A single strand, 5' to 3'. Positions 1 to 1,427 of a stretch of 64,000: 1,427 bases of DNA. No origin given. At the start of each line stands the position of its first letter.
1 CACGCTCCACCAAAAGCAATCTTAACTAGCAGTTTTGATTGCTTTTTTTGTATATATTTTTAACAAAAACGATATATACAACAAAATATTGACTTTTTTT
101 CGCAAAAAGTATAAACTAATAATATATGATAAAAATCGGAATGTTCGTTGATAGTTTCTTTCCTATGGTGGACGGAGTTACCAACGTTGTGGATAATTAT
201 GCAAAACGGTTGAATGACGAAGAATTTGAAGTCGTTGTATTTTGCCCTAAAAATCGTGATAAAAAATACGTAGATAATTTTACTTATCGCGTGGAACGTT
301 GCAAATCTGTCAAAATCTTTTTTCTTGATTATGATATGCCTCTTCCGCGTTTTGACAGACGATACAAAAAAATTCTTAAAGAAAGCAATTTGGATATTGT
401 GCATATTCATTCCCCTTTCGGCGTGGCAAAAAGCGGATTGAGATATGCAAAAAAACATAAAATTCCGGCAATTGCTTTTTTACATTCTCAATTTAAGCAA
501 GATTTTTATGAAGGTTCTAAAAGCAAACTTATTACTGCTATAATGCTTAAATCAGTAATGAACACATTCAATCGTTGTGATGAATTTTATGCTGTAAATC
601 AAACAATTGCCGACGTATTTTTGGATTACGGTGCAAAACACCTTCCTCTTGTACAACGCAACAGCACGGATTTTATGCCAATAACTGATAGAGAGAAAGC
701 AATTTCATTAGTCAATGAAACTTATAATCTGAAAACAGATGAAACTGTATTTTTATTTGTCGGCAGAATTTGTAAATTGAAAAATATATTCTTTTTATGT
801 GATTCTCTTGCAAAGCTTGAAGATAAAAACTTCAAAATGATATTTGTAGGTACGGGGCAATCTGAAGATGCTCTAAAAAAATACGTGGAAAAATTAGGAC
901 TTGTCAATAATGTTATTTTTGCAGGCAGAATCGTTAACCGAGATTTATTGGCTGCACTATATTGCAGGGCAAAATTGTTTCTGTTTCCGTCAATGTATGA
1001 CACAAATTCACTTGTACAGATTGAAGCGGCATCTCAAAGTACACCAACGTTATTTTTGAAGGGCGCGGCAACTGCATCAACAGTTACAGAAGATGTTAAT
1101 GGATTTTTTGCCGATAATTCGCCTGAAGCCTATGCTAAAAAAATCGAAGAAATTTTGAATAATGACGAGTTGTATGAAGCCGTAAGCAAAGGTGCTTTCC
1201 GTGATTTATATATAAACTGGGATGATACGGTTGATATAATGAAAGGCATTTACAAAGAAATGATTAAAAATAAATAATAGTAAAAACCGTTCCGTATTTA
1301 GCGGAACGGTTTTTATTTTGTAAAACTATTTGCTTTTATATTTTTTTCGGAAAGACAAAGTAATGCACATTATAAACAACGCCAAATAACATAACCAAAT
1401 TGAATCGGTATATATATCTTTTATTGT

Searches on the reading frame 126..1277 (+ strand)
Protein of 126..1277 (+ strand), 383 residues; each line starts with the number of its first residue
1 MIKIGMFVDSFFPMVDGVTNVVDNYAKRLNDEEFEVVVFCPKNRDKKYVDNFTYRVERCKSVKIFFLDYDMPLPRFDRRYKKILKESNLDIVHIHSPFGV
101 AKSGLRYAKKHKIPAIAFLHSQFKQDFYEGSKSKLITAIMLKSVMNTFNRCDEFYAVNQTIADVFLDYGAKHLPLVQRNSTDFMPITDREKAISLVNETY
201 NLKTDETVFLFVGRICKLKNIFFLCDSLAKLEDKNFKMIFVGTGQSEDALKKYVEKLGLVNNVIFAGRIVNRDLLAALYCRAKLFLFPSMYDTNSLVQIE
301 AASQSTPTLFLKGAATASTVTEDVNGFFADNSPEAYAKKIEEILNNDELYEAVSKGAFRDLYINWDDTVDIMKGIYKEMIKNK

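Call 48: find_encoding_contigs(protein=window:126-1277:+, flank=10000, max_places=3)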
Protein window:126-1277:+ (383 aa): 5 contigs read that carry it; 3 places shown.
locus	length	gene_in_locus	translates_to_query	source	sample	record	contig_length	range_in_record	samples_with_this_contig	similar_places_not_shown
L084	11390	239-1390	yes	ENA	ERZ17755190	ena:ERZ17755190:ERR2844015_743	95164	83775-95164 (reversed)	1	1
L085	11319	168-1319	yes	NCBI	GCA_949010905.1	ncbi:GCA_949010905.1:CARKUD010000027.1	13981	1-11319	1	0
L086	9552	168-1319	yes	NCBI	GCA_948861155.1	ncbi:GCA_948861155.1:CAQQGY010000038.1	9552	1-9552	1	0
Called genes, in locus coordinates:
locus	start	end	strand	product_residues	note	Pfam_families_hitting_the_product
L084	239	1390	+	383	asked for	PF13439:Glyco_transf_4, PF13477:Glyco_trans_4_2 (weak), PF13579:Glyco_trans_4_4, PF00534:Glycos_transf_1, PF13692:Glyco_trans_1_4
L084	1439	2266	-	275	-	PF01061:ABC2_membrane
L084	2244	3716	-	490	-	PF16697:Yop-YscD_cpl, PF00498:FHA, PF00005:ABC_tran, PF13304:AAA_21 (weak)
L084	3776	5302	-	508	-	PF03448:MgtE_N, PF00571:CBS, PF01769:MgtE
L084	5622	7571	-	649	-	PF02401:LYTB, PF00575:S1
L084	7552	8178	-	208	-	PF01553:Acyltransferase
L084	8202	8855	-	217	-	PF02224:Cytidylate_kin, PF13189:Cytidylate_kin2, PF13238:AAA_18 (weak), PF13207:AAA_17 (faint)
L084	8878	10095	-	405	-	PF00070:Pyr_redox (weak), PF00890:FAD_binding_2 (weak), PF01134:GIDA (weak), PF01262:AlaDh_PNT_C (weak), PF03486:HI0933_like, PF07992:Pyr_redox_2, PF12831:FAD_oxidored, PF22780:HI0933_like_1st, +4 more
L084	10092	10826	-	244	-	PF01975:SurE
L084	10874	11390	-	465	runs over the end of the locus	PF00682:HMGL-like, PF02436:PYC_OADA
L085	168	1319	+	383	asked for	PF13439:Glyco_transf_4, PF13477:Glyco_trans_4_2 (weak), PF13579:Glyco_trans_4_4, PF00534:Glycos_transf_1, PF13692:Glyco_trans_1_4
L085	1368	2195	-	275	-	PF01061:ABC2_membrane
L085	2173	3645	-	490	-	PF16697:Yop-YscD_cpl, PF00498:FHA, PF00005:ABC_tran, PF13304:AAA_21 (weak)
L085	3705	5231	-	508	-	PF03448:MgtE_N, PF00571:CBS, PF01769:MgtE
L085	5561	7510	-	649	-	PF02401:LYTB, PF00575:S1, PF23459:S1_RRP5 (faint), PF00575:S1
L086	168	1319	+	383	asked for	PF13439:Glyco_transf_4, PF13477:Glyco_trans_4_2 (weak), PF13579:Glyco_trans_4_4, PF00534:Glycos_transf_1, PF13692:Glyco_trans_1_4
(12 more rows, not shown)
